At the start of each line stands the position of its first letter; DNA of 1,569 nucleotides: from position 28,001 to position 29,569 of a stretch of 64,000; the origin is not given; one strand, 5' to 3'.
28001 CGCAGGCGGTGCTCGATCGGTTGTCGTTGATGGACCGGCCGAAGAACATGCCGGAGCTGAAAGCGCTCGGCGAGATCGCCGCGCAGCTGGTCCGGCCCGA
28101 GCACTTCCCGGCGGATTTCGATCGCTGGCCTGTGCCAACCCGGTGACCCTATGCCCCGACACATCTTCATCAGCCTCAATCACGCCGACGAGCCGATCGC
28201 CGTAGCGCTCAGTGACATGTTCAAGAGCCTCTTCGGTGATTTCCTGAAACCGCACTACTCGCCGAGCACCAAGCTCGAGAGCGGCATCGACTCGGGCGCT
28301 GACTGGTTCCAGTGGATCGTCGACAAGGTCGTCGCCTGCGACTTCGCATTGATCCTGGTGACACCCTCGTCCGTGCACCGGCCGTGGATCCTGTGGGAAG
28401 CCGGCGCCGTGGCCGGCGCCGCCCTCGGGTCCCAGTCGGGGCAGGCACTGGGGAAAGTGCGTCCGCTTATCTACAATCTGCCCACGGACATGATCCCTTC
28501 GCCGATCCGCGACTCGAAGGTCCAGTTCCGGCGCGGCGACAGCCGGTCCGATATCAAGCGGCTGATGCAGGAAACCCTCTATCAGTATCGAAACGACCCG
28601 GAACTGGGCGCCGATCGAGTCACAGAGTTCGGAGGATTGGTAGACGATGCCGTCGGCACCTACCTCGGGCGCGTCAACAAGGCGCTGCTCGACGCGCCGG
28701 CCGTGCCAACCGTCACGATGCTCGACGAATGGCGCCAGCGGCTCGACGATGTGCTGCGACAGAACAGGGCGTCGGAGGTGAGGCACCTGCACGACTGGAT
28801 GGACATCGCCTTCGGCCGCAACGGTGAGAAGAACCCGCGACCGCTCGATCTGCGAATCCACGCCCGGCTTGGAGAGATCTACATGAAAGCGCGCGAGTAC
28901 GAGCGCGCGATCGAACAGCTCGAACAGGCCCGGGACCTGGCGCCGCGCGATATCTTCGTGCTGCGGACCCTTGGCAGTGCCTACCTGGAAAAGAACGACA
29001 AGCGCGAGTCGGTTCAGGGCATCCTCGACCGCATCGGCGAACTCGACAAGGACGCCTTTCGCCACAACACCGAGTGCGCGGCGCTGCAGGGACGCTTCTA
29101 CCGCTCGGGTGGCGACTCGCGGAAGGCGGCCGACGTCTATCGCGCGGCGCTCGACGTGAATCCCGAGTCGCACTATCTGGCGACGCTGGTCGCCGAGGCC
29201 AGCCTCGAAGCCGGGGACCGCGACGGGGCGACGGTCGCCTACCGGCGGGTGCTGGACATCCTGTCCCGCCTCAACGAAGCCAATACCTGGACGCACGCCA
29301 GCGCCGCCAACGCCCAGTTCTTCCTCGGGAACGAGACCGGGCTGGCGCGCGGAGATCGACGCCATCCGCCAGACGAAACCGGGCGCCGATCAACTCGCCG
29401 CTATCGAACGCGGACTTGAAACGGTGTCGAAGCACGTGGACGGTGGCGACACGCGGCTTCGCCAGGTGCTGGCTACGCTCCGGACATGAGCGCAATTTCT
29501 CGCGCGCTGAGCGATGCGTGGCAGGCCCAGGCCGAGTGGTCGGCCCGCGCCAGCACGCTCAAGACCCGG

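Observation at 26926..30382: Patatin phospholipase / TIR-TPR / tandem-SLATT cassette: candidate uncharacterised TIR-based abortive-infection (Thoeris/CBASS-like) system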

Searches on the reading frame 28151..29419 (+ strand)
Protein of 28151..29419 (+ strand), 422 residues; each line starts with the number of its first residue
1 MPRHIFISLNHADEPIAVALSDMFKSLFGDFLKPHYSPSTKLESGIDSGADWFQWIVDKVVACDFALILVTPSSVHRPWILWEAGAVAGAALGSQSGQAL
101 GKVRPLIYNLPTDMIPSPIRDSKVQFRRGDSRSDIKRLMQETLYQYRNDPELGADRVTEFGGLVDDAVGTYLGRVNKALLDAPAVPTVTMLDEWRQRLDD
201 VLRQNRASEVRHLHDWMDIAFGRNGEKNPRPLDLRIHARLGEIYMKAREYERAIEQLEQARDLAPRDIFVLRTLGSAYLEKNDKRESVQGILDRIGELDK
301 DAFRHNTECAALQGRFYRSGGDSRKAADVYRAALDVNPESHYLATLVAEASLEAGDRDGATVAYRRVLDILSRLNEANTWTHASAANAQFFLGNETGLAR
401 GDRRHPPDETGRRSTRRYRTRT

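Call 3: search_protein_families(library=pfam, proteins=[window:28151-29419:+], max_evalue=0.1)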
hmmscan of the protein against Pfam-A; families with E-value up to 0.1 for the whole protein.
window:28151-29419:+ (422 aa): 18 families
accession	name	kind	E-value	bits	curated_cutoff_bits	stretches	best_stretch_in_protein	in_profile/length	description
PF07719.23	TPR_2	-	3.5e-12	45.9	27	1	236-267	3-34/34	Tetratricopeptide repeat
PF13181.12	TPR_8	-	6.6e-09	35.7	25.7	1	235-265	2-32/34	Tetratricopeptide repeat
PF00515.34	TPR_1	-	8.7e-09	35.3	27.8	1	236-266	3-33/34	Tetratricopeptide repeat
PF13428.12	TPR_14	-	4e-07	30.5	23.5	2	235-275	2-42/44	Tetratricopeptide repeat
PF13414.12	TPR_11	-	4.6e-07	29.9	26.8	1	241-281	1-41/42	TPR repeat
PF23914.1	TPR_CcmH_CycH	-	1.3e-06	28.8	42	1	238-289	54-105/158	Cytochrome c-type biogenesis protein H TPR domain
PF13176.12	TPR_7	-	1.5e-06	28.3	27.9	1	238-265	3-32/36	Tetratricopeptide repeat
PF13174.12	TPR_6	-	2.2e-06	28.4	26.3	0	239-265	5-31/33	Tetratricopeptide repeat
PF14559.12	TPR_19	-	4e-06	27.5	25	3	233-267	24-58/68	Tetratricopeptide repeat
PF13432.12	TPR_16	-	7.8e-06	26.7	32.7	3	314-369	4-59/65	Tetratricopeptide repeat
PF13676.11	TIR_2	-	3.2e-05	24.8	28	1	5-128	1-110/122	TIR domain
PF13424.12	TPR_12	-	3.9e-05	24.2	30.1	1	236-287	5-64/77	Tetratricopeptide repeat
PF20308.4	TPR-S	-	0.0012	19.8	27.6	1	249-342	1-93/102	Tetratricopeptide Repeats-Sensor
PF12895.13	ANAPC3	-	0.0023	18.6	27.2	0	240-280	29-68/82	Anaphase-promoting complex, cyclosome, subunit 3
PF13371.12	TPR_9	-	0.005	17.3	35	0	240-284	1-45/73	Tetratricopeptide repeat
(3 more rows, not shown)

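Call 4: search_protein_families(library=padloc, proteins=[window:28151-29419:+], max_evalue=0.1)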
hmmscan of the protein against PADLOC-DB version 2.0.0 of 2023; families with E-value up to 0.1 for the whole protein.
window:28151-29419:+ (422 aa): 3 families
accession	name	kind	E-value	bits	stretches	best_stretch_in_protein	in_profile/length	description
PDLC03016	TIR-TM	-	6.1e-09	34.1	1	16-156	15-138/293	-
PDLC00419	ThsB1|ThsB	-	0.022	12.6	1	5-89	30-110/165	TIR-like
PDLC04781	PDC-M71B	-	0.023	11.4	0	239-294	155-209/515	-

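Call 8: search_protein_families(library=ncbifam, proteins=[window:28151-29419:+], max_evalue=0.01)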
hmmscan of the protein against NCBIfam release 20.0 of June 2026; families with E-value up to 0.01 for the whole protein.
window:28151-29419:+ (422 aa): 12 families
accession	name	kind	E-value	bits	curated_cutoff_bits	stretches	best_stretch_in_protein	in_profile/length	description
TIGR02917.1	PEP_TPR_lipo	equivalog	3.3e-10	38.5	312.2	2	238-290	367-419/899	XrtA/PEP-CTERM system TPR-repeat protein PrsT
NF040959.1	MamA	equivalog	2.7e-07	30.3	200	1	231-299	136-203/204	magnetosome protein MamA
NF052415.1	T3SS_chap_SctY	equivalog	4e-06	27.3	70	1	240-334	12-104/106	type III secretion apparatus assembly chaperone SctY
TIGR02521.1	type_IV_pilW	equivalog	0.00046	19.8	154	0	235-282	32-79/234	type IV pilus biogenesis/stability protein PilW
TIGR02552.1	LcrH_SycD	equivalog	0.00073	19.3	104.8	0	233-289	51-107/136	SycD/LcrH family type III secretion system chaperone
NF002725.1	PRK02603.1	equivalog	0.001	19.1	143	0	236-285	74-123/173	photosystem I assembly protein Ycf3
TIGR00540.1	TPR_hemY_coli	hypoth_equivalog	0.001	17.9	142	1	242-317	160-231/385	heme biosynthesis-associated TPR protein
NF033758.1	gliding_GltE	equivalog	0.0044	16.1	225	1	232-372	152-287/411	adventurous gliding motility TPR repeat lipoprotein GltE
NF047507.1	TPR_BatC_Lepto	exception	0.0058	16.1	175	0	313-340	102-129/214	TPR repeat-containing protein BatC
NF011721.1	PRK15174.1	equivalog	0.0075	14.5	1200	0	315-375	255-318/656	Vi polysaccharide transport protein VexE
NF047371.1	FlcA_CTERM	equivalog_domain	0.0089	14.5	300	0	239-287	478-526/646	periplasmic flagellar collar protein FlcA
NF052230.1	T9SS_PorE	exception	0.0099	14.2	600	0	233-287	90-144/648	PorE family type IX secretion system protein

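Call 51: predict_structure(alignment_id=A2)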
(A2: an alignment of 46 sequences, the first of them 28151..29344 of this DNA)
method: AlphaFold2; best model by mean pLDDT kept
length: 398 residues; sequences in the alignment: 46
mean_pLDDT: 89.9   pTM: 0.79
mean pLDDT of the five models: 89.9, 89.2, 89.2, 89.0, 88.7
residues with pLDDT >= 90: 270; 70-90: 105; 50-70: 21; < 50: 2
segments of 3 or more residues with pLDDT < 50: none
pLDDT, mean of each block of 10 residues (from residue 1): 86 91 94 77 62 81 90 81 72 64 89 83 83 96 91 89 95 94 88 95 92 94 84 95 96 97 96 97 93 97 96 96 97 96 97 97 97 89 95 91
secondary structure, 60 per line:
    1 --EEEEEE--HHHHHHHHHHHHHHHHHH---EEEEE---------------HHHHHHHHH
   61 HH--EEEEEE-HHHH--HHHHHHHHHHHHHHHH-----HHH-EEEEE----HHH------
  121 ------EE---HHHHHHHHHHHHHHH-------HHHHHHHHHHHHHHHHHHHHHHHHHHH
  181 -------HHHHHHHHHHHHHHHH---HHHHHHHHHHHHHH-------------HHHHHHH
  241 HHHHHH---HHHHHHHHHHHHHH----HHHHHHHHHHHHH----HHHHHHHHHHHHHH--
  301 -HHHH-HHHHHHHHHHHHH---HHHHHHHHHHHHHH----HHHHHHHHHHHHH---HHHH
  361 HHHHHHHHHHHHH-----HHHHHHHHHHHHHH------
elements in order: E3-8 H11-28 E32-36 H52-62 E65-70 H72-75 H78-93 E103-107 H132-146 H154-180 H188-203 H207-220 H234-246 H250-263 H268-280 H285-298 H302-305 H307-319 H323-336 H341-353 H357-373 H379-392

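Call 55: fold_search(model_id=the predicted structure, library=pdb)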
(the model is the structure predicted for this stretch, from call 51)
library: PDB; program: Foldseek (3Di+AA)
matches with E <= 10: 1598; with E <= 0.001: 99
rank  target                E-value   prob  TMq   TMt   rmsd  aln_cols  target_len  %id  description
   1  8chy                  4.1e-06  1.00  0.39  0.54  12.8       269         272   22  Crystal structure of an 8-repeat consensus TPR superhelix with Zinc. (released 2024-02-21)
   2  9qhb                  4.9e-06  1.00  0.40  0.56  14.2       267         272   20  Crystal structure of 16-repeat CTPR protein with eliminated coordination sites (released 2025-10-22)
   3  9gzg_A                1.2e-05  1.00  0.33  0.79   3.8       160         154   29  Crystal structure of CTPR4E4 mutant (released 2025-10-15)
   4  3asf_A                1.8e-05  1.00  0.34  0.69   4.1       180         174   19  MamA MSR-1 C2 (released 2011-07-20)
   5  5l9u_P                2.2e-05  1.00  0.32  0.30  20.8       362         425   15  Model of human Anaphase-promoting complex/Cyclosome (APC/C-CDH1) with a cross linked Ubiquitin variant-substrate-UBE2C (released 2016-09-14)
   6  9qhc_A                2.4e-05  1.00  0.38  0.52   7.6       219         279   20  Crystal structure of 8-repeat CTPR protein with eliminated coordination sites (released 2025-10-22)
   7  9qhc_B                2.4e-05  1.00  0.40  0.55  14.2       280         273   20  Crystal structure of 8-repeat CTPR protein with eliminated coordination sites (released 2025-10-22)
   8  3ash_A                3.2e-05  1.00  0.32  0.63   4.8       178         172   18  MamA D159K mutant 1 (released 2011-07-20)
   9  2fo7                  3.6e-05  1.00  0.31  0.84   2.5       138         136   28  Crystal structure of an 8 repeat consensus TPR superhelix (trigonal crystal form) (released 2006-03-07)
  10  8cqp_C                3.8e-05  1.00  0.30  0.83   2.2       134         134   28  Crystal structure of an 8-repeat consensus TPR superhelix with Calcium (low concentration) (released 2024-03-27)
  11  8pkp_V                3.8e-05  1.00  0.34  0.26  18.9       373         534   14  Cryo-EM structure of the apo Anaphase-promoting complex/cyclosome (APC/C) at 3.2 Angstrom resolution (released 2023-07-19)
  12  5l9t_P                4.1e-05  1.00  0.32  0.29  20.8       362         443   15  Model of human Anaphase-promoting complex/Cyclosome (APC/C-CDH1) with E2 UBE2S poised for polyubiquitination where UBE (released 2016-10-26)
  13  9gaw_U                4.7e-05  1.00  0.35  0.29  20.1       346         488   16  High-resolution structure of the Anaphase-promoting complex/cyclosome (APC/C) bound to co-activator Cdh1 (released 2024-08-14)
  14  3vtx_A                4.8e-05  1.00  0.37  0.72   4.0       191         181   18  Crystal structure of MamA protein (released 2012-10-31)
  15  5l9u_C                5.3e-05  1.00  0.39  0.33  19.7       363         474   13  Model of human Anaphase-promoting complex/Cyclosome (APC/C-CDH1) with a cross linked Ubiquitin variant-substrate-UBE2C (released 2016-09-14)
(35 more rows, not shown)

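Call 68: search_protein_families(library=pfam, alignment_id=A2, max_evalue=0.01)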
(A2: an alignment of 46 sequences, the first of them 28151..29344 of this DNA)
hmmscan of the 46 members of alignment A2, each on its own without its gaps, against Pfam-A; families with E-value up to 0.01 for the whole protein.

A. member 1, window:28151-29344:+ (398 aa): 15 families
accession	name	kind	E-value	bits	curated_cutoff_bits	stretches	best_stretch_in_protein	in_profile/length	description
PF07719.23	TPR_2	-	2.6e-12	46.3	27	1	236-267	3-34/34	Tetratricopeptide repeat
PF13181.12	TPR_8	-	5e-09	36.1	25.7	1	235-265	2-32/34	Tetratricopeptide repeat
PF00515.34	TPR_1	-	6.7e-09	35.6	27.8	1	236-266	3-33/34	Tetratricopeptide repeat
PF13414.12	TPR_11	-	3.3e-07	30.3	26.8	1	241-281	1-41/42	TPR repeat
PF13428.12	TPR_14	-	3.6e-07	30.7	23.5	1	235-275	2-42/44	Tetratricopeptide repeat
PF23914.1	TPR_CcmH_CycH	-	1.1e-06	29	42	0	238-289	54-105/158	Cytochrome c-type biogenesis protein H TPR domain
PF13176.12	TPR_7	-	1.2e-06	28.6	27.9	0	238-265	3-32/36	Tetratricopeptide repeat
PF13174.12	TPR_6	-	1.6e-06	28.8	26.3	0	239-265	5-31/33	Tetratricopeptide repeat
PF14559.12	TPR_19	-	3.5e-06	27.7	25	1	233-267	24-58/68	Tetratricopeptide repeat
PF13432.12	TPR_16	-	6.4e-06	26.9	32.7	1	314-369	4-59/65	Tetratricopeptide repeat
PF13676.11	TIR_2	-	2.7e-05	25.1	28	1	5-128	1-110/122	TIR domain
PF13424.12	TPR_12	-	3.2e-05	24.5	30.1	1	236-287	5-64/77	Tetratricopeptide repeat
PF20308.4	TPR-S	-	0.0012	19.8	27.6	1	249-342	1-93/102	Tetratricopeptide Repeats-Sensor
PF12895.13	ANAPC3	-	0.0019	18.9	27.2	0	240-280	29-68/82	Anaphase-promoting complex, cyclosome, subunit 3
PF13371.12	TPR_9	-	0.0037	17.7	35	0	240-284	1-45/73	Tetratricopeptide repeat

B. families by the number of members that match (of 46 scanned): 31 families (the first 25 are shown)
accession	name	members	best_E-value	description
PF07719.23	TPR_2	46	2.3e-17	Tetratricopeptide repeat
PF14559.12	TPR_19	46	2.5e-14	Tetratricopeptide repeat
PF13424.12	TPR_12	46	1e-13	Tetratricopeptide repeat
PF13676.11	TIR_2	46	1.8e-13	TIR domain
PF13428.12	TPR_14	46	3.4e-12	Tetratricopeptide repeat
PF13181.12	TPR_8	42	1.4e-11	Tetratricopeptide repeat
PF00515.34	TPR_1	42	6.5e-11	Tetratricopeptide repeat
PF13432.12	TPR_16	36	1.1e-11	Tetratricopeptide repeat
PF13174.12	TPR_6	36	3.1e-11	Tetratricopeptide repeat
PF23914.1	TPR_CcmH_CycH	35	1.1e-06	Cytochrome c-type biogenesis protein H TPR domain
PF13176.12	TPR_7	28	2.4e-08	Tetratricopeptide repeat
PF12895.13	ANAPC3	28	1.6e-06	Anaphase-promoting complex, cyclosome, subunit 3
PF13431.12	TPR_17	24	1.1e-07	Tetratricopeptide repeat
PF13414.12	TPR_11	20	6e-09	TPR repeat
PF20308.4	TPR-S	18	9.2e-05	Tetratricopeptide Repeats-Sensor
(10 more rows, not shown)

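Call 86: search_dna_similar(query=window:28151-29350:+, collection=plasmids, mode=protein, max_evalue=1e-10, max_rows=12)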
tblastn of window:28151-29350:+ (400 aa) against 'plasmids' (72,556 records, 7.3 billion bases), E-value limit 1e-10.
Records with a match: 1; places in all: 1; records where one place covers at least 80% of the query: 1.
Best place of each record, by identity: <60% 1.
By first word of the organism name: Lichenicola 1.
By predicted mobility (MOB-suite, as given by PLSDB): non-mobilizable 1.
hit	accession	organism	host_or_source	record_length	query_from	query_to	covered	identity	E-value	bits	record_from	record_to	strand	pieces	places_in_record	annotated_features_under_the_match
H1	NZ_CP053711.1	Lichenicola cladoniae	Cladonia borealis,cell culture,lichen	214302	1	396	99%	25.7%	2e-17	92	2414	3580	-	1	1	toll/interleukin-1 receptor domain-containing protein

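Call 87: search_dna_similar(query=window:28151-29350:+, collection=phages, mode=protein, max_evalue=0.00001, max_rows=8)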
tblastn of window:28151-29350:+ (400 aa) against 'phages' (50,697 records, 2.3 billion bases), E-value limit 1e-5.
No match.

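Call 88: get_annotated_region(hit=H1, flank=5000)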
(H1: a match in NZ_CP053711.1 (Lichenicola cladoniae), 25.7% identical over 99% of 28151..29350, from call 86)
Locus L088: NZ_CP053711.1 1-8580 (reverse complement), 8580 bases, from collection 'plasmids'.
description: Lichenicola cladoniae strain PAMC 26569 plasmid unnamed4, complete sequence
organism: Lichenicola cladoniae (NCBI taxid 1484109)
taxonomy: Bacteria; Pseudomonadota; Alphaproteobacteria; Rhodospirillales; Acetobacteraceae; Lichenicola; Lichenicola cladoniae
host: -; source: Cladonia borealis,cell culture,lichen; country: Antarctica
typing (MOB-suite, as given by PLSDB): non-mobilizable
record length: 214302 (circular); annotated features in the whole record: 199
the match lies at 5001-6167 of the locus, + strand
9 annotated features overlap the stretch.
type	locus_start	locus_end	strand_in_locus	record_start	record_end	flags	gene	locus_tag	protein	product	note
CDS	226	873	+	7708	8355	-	mobC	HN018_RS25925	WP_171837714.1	plasmid mobilization relaxosome protein MobC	-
CDS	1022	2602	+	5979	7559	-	-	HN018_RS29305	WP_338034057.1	DNA methyltransferase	-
CDS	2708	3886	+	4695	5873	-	-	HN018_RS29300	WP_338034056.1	type IIL restriction-modification enzyme MmeI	-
CDS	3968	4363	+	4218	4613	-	-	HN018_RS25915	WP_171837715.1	TIR domain-containing protein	-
CDS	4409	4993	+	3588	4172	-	-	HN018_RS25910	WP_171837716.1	hypothetical protein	-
CDS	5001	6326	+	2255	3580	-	-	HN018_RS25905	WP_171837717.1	toll/interleukin-1 receptor domain-containing protein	GO:0007165 - signal transduction [Evidence IEA]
CDS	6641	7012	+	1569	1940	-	-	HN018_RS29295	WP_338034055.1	recombinase family protein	GO:0006310 - DNA recombination [Evidence IEA]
CDS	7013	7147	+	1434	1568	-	-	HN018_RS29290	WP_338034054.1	recombinase family protein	-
CDS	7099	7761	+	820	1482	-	-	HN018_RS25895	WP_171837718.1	hypothetical protein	-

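Call 89: search_protein_families(library=pfam, proteins=[L088:4409-4993:+, L088:3968-4363:+], max_evalue=0.001)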
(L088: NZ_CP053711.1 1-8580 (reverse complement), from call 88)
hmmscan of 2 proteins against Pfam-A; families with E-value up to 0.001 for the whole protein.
L088:4409-4993:+ (194 aa): 0 families

L088:3968-4363:+ (131 aa): 2 families
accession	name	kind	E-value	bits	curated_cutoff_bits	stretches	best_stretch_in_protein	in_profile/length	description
PF08937.16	ThsB_TIR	-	3.9e-18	66.1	21.2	1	6-100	1-97/100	Thoeris protein ThsB, TIR-like domain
PF13676.11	TIR_2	-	0.00024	22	28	1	33-116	19-106/122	TIR domain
